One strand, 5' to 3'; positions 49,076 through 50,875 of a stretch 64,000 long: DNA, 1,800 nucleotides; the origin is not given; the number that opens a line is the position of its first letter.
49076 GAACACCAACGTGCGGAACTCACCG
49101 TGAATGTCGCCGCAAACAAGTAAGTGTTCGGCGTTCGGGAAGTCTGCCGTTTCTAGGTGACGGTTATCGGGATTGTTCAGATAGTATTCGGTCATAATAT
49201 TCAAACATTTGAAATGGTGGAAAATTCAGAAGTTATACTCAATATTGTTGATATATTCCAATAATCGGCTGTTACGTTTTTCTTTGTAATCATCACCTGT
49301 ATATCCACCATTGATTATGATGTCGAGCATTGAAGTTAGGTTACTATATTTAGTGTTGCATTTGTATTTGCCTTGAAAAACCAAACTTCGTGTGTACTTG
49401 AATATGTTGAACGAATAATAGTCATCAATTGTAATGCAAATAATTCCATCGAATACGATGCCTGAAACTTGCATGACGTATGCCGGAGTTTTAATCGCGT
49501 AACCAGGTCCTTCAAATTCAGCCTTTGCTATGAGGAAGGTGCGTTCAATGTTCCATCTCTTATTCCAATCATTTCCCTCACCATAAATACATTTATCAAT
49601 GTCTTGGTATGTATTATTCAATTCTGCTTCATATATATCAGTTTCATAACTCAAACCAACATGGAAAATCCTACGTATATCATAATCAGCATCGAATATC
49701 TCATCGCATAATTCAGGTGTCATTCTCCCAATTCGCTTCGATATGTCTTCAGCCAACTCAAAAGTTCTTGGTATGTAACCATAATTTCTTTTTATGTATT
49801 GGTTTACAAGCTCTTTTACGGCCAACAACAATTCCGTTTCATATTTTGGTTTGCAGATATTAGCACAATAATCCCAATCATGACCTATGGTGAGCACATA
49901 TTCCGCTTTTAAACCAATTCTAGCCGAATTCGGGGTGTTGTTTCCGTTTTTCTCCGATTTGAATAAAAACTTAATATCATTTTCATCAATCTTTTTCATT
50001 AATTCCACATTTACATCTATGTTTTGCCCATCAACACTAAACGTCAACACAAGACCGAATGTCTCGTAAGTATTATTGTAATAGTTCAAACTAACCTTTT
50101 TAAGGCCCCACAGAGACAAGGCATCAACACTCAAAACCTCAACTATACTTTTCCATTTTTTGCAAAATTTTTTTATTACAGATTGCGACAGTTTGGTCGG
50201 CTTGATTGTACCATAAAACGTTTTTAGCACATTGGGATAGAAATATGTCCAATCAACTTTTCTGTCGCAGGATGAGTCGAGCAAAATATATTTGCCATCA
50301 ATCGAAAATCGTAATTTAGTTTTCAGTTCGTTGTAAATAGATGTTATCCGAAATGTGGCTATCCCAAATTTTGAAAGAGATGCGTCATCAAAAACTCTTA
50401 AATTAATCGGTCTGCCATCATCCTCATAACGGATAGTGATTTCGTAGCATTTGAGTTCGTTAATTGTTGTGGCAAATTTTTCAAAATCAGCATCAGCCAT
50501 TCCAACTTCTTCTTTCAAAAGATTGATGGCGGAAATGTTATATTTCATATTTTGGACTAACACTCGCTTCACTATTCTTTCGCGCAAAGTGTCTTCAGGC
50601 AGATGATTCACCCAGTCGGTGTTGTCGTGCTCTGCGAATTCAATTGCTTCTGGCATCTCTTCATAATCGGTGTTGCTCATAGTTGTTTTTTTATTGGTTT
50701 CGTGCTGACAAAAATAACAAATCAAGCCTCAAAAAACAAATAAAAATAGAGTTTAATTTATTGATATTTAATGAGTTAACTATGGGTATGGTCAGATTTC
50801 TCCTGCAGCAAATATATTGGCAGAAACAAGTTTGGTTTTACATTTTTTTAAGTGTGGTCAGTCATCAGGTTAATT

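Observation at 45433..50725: Tightly packed operon with three different calcineurin-like phosphoesterases and unknown proteins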

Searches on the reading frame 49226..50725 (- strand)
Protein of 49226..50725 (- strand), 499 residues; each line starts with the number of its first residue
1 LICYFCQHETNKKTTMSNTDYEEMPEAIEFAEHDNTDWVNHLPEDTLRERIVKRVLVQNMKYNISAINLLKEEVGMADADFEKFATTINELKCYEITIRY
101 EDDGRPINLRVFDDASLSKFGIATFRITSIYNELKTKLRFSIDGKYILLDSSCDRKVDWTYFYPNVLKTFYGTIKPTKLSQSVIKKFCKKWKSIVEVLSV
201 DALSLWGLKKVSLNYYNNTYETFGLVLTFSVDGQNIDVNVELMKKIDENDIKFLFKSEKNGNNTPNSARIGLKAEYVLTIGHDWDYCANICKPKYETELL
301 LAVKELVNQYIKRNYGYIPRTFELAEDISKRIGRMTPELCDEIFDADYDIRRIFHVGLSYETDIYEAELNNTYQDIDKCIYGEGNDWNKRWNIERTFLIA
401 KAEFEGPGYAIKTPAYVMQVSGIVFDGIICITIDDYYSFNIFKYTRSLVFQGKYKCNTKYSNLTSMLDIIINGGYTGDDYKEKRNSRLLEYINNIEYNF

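Call 4: search_protein_families(library=pfam, proteins=[window:49226-50725:-], max_evalue=0.1)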
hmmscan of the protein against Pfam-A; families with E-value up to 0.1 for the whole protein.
window:49226-50725:- (499 aa): 0 families

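Call 5: search_protein_families(library=padloc, proteins=[window:49226-50725:-], max_evalue=0.1)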
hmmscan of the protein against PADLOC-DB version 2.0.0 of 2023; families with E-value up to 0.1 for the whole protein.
window:49226-50725:- (499 aa): 0 families

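Call 6: search_protein_families(library=ncbifam, proteins=[window:49226-50725:-], max_evalue=0.1)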
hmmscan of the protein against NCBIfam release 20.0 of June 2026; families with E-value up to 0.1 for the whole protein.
window:49226-50725:- (499 aa): 0 families

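Call 7: search_protein_families(library=phrogs, proteins=[window:49226-50725:-], max_evalue=0.01)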
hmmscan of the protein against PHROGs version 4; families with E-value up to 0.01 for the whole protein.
window:49226-50725:- (499 aa): 0 families

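Call 10: find_homologous_proteins(query=window:49226-50725:-)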
Query window:49226-50725:- (499 aa): 7 proteins with E <= 0.001 among 6604 candidates.
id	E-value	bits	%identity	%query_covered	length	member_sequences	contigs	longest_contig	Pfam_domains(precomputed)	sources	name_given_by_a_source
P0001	0.0e+0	1047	95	97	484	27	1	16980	-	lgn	-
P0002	1.2e-294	996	91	97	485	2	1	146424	-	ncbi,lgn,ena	-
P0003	2.0e-261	886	83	96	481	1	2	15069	-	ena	-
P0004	4.0e-57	212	32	97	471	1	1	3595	-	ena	-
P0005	1.6e-55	207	32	97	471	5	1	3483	-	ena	-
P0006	8.9e-51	191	31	95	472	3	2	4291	-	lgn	-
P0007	1.1e-49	188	31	97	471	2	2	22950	-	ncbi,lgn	-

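Call 13: find_encoding_contigs(protein=P0007, flank=10000, max_places=4)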
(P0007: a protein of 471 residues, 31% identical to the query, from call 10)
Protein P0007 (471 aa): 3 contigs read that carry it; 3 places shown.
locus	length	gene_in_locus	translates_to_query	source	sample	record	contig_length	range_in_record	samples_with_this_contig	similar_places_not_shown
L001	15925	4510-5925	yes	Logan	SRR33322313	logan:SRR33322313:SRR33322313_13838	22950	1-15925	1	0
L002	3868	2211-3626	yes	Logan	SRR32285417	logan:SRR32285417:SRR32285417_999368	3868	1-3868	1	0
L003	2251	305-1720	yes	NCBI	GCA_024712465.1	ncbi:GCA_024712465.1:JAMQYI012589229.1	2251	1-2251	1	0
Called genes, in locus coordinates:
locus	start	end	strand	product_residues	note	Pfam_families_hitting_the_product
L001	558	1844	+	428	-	PF13102:Phage_int_SAM_5 (weak), PF00589:Phage_integrase (weak)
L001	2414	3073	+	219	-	PF19514:MobC_2 (weak), PF21983:NikA-like, PF05713:MobC (weak)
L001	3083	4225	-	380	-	PF00589:Phage_integrase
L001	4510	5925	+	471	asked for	-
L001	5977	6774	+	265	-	PF00149:Metallophos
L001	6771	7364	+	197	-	PF00149:Metallophos, PF12850:Metallophos_2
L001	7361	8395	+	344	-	PF00149:Metallophos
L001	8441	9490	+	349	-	-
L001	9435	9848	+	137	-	-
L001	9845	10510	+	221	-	PF15970:HicB-like_2 (faint)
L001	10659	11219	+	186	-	-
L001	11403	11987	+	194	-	-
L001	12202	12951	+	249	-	PF20217:DUF6577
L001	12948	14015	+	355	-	PF08843:AbiEii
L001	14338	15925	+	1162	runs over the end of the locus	PF04851:ResIII (weak)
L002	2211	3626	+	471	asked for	-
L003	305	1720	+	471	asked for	-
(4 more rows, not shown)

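Call 14: find_encoding_contigs(protein=P0002, flank=10000, max_places=4)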
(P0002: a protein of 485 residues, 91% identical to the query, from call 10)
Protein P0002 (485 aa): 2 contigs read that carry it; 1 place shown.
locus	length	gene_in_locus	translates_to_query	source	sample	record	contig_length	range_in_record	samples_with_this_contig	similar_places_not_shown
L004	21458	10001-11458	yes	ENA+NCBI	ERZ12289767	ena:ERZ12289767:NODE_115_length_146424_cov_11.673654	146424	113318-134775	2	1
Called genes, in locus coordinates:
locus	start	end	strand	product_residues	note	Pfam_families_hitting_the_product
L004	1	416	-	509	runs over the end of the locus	PF12161:HsdM_N, PF02384:N6_Mtase, PF01170:UPF0020 (weak)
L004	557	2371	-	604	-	-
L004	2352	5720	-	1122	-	PF04851:ResIII (weak)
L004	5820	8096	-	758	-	PF13086:AAA_11, PF13245:AAA_19, PF13604:AAA_30 (weak), PF09848:SLFN-g3_helicase (weak), PF13086:AAA_11, PF13245:AAA_19 (weak), PF13604:AAA_30 (weak), PF13087:AAA_12, +5 more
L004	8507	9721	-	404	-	PF00589:Phage_integrase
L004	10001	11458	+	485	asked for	-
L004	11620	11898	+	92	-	PF01844:HNH (faint)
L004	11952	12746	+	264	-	PF00149:Metallophos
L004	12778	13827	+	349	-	-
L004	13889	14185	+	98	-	-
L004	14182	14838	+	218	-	PF15970:HicB-like_2 (faint)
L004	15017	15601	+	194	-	-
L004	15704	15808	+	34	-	-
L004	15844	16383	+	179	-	-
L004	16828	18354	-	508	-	PF17293:Arm-DNA-bind_5, PF13102:Phage_int_SAM_5, PF00589:Phage_integrase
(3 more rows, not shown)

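Call 15: find_encoding_contigs(protein=P0003, flank=10000, max_places=4)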
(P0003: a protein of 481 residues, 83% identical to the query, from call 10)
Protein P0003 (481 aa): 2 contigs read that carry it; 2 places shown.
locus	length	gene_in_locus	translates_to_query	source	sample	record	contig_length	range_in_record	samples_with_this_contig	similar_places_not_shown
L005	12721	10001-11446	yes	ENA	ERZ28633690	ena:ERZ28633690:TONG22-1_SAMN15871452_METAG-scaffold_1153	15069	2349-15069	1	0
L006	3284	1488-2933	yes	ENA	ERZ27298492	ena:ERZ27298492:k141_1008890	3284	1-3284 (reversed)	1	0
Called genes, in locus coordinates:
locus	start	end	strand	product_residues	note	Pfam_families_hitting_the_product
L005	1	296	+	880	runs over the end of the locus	?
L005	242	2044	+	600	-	PF24973:EGF_LMN_ATRN (faint)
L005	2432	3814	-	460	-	-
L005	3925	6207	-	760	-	PF04851:ResIII (weak), PF13086:AAA_11, PF13245:AAA_19, PF09848:SLFN-g3_helicase, PF13086:AAA_11, PF13087:AAA_12, PF13361:UvrD_C, PF13538:UvrD_C_2, +3 more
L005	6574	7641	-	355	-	PF08843:AbiEii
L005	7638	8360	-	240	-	PF13338:AbiEi_4 (faint), PF20217:DUF6577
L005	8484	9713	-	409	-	PF00589:Phage_integrase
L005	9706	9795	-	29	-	-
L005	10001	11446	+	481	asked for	-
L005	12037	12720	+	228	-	?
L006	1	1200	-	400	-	?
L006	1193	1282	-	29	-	-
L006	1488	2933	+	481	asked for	-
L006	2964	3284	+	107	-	?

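Call 29: search_protein_representatives(alignment_id=A1)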
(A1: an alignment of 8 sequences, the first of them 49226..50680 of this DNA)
Query: 8 sequences, 471 profile positions. Proteins with E-value up to 0.001 (for the whole library): 7; up to 1e-10: 5; up to 1e-30: 3. The best 7 are listed.
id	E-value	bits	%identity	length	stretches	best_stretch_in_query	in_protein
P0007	1.9e-252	854.5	-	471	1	1-471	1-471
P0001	5.9e-222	754.0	-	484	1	1-462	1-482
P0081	4.9e-106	371.7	-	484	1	3-466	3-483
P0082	1.1e-22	96.9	-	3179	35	268-319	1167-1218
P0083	5.2e-22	94.7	-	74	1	1-56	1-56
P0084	1.5e-05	40.4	-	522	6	11-39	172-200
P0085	2.2e-05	39.9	-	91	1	270-331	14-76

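Call 30: find_encoding_contigs(protein=P0081, flank=10000, max_places=4)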
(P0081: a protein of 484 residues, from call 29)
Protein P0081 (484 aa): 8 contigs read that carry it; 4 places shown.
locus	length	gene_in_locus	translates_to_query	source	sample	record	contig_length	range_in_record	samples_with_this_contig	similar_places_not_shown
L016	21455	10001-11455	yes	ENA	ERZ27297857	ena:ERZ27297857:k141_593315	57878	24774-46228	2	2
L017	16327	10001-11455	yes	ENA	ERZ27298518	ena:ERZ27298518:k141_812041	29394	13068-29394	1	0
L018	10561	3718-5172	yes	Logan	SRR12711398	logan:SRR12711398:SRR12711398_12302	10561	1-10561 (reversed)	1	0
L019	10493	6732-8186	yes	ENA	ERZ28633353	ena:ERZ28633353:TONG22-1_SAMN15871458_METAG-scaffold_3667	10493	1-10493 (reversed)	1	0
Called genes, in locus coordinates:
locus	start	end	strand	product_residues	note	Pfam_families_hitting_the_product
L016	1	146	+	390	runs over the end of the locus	PF00004:AAA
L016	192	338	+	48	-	-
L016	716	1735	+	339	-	PF13280:WYL, PF25583:WCX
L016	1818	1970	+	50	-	PF13438:DUF4113 (weak)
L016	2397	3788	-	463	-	-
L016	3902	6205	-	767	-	PF04851:ResIII (weak), PF13086:AAA_11, PF13245:AAA_19, PF13086:AAA_11, PF13087:AAA_12, PF13361:UvrD_C, PF13538:UvrD_C_2, PF10881:DUF2726, +4 more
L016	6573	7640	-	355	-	PF08843:AbiEii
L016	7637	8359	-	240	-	PF20217:DUF6577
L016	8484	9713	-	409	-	PF00589:Phage_integrase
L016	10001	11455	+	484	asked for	-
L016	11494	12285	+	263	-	PF00149:Metallophos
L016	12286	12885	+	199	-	PF00149:Metallophos, PF12850:Metallophos_2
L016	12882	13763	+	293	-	PF00149:Metallophos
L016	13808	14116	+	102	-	-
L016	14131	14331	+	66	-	-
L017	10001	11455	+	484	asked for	-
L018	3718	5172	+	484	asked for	-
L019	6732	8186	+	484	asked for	-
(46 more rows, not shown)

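Call 33: predict_structure(alignment_id=A1)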
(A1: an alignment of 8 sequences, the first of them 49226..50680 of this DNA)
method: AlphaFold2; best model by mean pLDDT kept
length: 484 residues; sequences in the alignment: 8
mean_pLDDT: 45.4   pTM: 0.31
mean pLDDT of the five models: 45.4, 38.5, 38.0, 37.8, 35.4
residues with pLDDT >= 90: 0; 70-90: 29; 50-70: 132; < 50: 323
segments of 3 or more residues with pLDDT < 50: 1-21, 87-92, 128-130, 136-370, 378-399, 429-437, 465-484
pLDDT, mean of each block of 10 residues (from residue 1): 32 36 58 72 72 71 66 64 52 58 71 63 55 48 29 30 37 42 33 37 38 39 45 41 39 34 39 41 43 45 33 32 33 29 28 29 36 50 39 38 54 55 53 48 57 59 47 38 28
secondary structure, 60 per line:
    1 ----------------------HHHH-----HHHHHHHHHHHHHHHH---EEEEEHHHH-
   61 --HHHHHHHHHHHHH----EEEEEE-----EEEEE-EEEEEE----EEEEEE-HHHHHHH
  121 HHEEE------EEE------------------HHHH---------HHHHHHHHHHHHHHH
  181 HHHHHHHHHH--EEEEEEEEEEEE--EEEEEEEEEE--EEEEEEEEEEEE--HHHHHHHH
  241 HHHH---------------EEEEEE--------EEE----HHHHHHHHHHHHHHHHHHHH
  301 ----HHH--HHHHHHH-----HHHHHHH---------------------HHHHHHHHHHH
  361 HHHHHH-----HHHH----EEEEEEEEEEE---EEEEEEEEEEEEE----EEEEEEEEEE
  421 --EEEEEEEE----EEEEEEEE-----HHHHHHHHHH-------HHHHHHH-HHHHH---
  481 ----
elements in order: H23-26 H32-47 E51-55 H56-59 H63-75 E80-85 E91-95 E97-102 E107-112 H114-122 E123-125 E132-134 H153-156 H166-190 E193-204 E207-216 E219-230 H233-244 E260-265 E274-276 H281-300 H310-316 H322-328 H350-366 H372-375 E380-390 E394-406 E411-420 E423-430 E435-442 H448-457 H465-471 H473-477

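Call 54: search_solved_structures(query=A1, max_evalue=10)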
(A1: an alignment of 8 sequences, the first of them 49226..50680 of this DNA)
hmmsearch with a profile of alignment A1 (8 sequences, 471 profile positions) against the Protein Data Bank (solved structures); distinct sequences matched with E-value up to 10: 2.
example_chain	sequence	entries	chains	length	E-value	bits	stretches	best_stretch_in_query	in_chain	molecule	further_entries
9y6s_8r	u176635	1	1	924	0.78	11.6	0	370-428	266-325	CFAP253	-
8b9z_s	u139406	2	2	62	2.1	10.2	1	398-422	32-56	NADH dehydrogenase [ubiquinone] flavoprotein 3, mitochondrial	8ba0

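Call 55: search_protein_families(library=pfam, alignment_id=A1, max_evalue=1)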
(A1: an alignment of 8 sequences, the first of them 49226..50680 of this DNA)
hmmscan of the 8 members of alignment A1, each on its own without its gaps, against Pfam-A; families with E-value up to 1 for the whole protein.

A. member 1, window:49226-50680:- (484 aa): 0 families

B. families by the number of members that match (of 8 scanned): 2 families
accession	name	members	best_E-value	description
PF20212.3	DUF6572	3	0.0071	Family of unknown function (DUF6572)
PF20282.3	CTD6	1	0.076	C-terminal domain 6 of the ABC-three component (ABC-3C) systems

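Call 80: find_related_loci(query=A1, collection=viral_contigs, flank=10000)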
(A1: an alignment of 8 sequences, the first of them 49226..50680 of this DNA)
Query A1 (484 aa) in viral_contigs; peptide patterns used: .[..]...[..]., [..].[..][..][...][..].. (x = any residue, [..] = any of these).
104 stretches matched a pattern, but none encodes a relative of the query by tblastn (E <= 1e-3).

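Call 81: find_related_loci(query=A1, collection=metagenome_contigs, flank=10000)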
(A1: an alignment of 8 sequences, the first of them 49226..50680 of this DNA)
Query A1 (484 aa) in metagenome_contigs; peptide patterns used: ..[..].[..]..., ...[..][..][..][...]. (x = any residue, [..] = any of these).
178 stretches matched a pattern; 4 encode a relative of the query (tblastn E <= 1e-3); 4 distinct loci.
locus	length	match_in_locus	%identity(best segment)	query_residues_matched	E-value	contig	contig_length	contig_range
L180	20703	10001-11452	94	1-484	0e+0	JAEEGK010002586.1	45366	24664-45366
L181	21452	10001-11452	94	1-484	0e+0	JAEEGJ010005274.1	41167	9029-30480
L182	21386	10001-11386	32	1-482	1e-62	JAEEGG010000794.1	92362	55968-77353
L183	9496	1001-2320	26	23-464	3e-34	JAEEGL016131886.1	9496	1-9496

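Call 112: fold_search(model_id=the predicted structure, library=pdb)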
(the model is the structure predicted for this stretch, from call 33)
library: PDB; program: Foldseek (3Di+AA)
matches with E <= 10: 729; with E <= 0.001: 0
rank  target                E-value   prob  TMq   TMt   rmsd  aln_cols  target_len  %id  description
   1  8s7l_A                4.2e-02  0.16  0.10  0.17  22.7       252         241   10  Crystal structure of a double mutant of VirB8-like OrfG central and C-terminal domains of Streptococcus thermophilus I (released 2025-03-12)
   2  3ub1_B                6.9e-02  0.21  0.10  0.16  21.9       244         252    9  Ntf2 like protein involved in plasmid conjugation (released 2012-02-08)
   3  7ur0_C                8.6e-02  0.66  0.15  0.31  19.4       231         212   10  Isoreticular, interpenetrating co-crystal of Replication Initiator Protein REPE54 and scaffold-insert duplexes (21mer  (released 2023-04-26)
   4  8s7l_B                1.1e-01  0.14  0.10  0.18  22.8       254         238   12  Crystal structure of a double mutant of VirB8-like OrfG central and C-terminal domains of Streptococcus thermophilus I (released 2025-03-12)
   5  8ac8_C                1.2e-01  0.99  0.15  0.31   5.8       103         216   11  The nucleoprotein complex of Rep protein with DUE ssDNA (released 2023-09-27)
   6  9z44_C                1.6e-01  0.54  0.15  0.32  19.5       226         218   12  Isoreticular co-crystal 1 with symmetrical expanded duplex (31mer) containing insert sequence CCCGGCCGGA and loaded wi (released 2026-02-25)
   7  8trh_Q                1.9e-01  0.08  0.11  0.10  19.6       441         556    8  The IDRc bound human core Mediator complex (released 2024-10-09)
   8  3ub1_C                2.0e-01  0.13  0.09  0.16  19.2       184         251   12  Ntf2 like protein involved in plasmid conjugation (released 2012-02-08)
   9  4efj_A                2.3e-01  0.04  0.06  0.08  22.8       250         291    7  Crystal structure of I-GzeII LAGLIDADG homing endonuclease in complex with DNA target site (released 2012-05-02)
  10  3k7c_A                2.6e-01  0.54  0.09  0.27   8.5        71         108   18  Crystal structure of Putative NTF2-like transpeptidase (NP_281412.1) from CAMPYLOBACTER JEJUNI at 2.00 A resolution (released 2009-11-03)
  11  9hcj_R0               2.6e-01  0.04  0.07  0.02  28.5       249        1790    8  D. discoideum nuclear pore complex (released 2024-12-25)
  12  7avy                  3.2e-01  0.41  0.06  0.10  13.4        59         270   14  MerTK kinase domain in complex with quinazoline-based inhbitor (released 2021-03-03)
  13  6gqf_D                3.4e-01  0.14  0.09  0.19  11.6       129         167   11  The structure of mouse AsterA (GramD1a) with 25-hydroxy cholesterol (released 2018-09-26)
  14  3ub1_D                3.4e-01  0.11  0.09  0.15  15.8       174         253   11  Ntf2 like protein involved in plasmid conjugation (released 2012-02-08)
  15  3i1a_A                3.8e-01  0.06  0.08  0.11  22.3       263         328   11  Crystal Structure of apo Spectinomycin Phosphotransferase, APH(9)-Ia (released 2010-01-19)
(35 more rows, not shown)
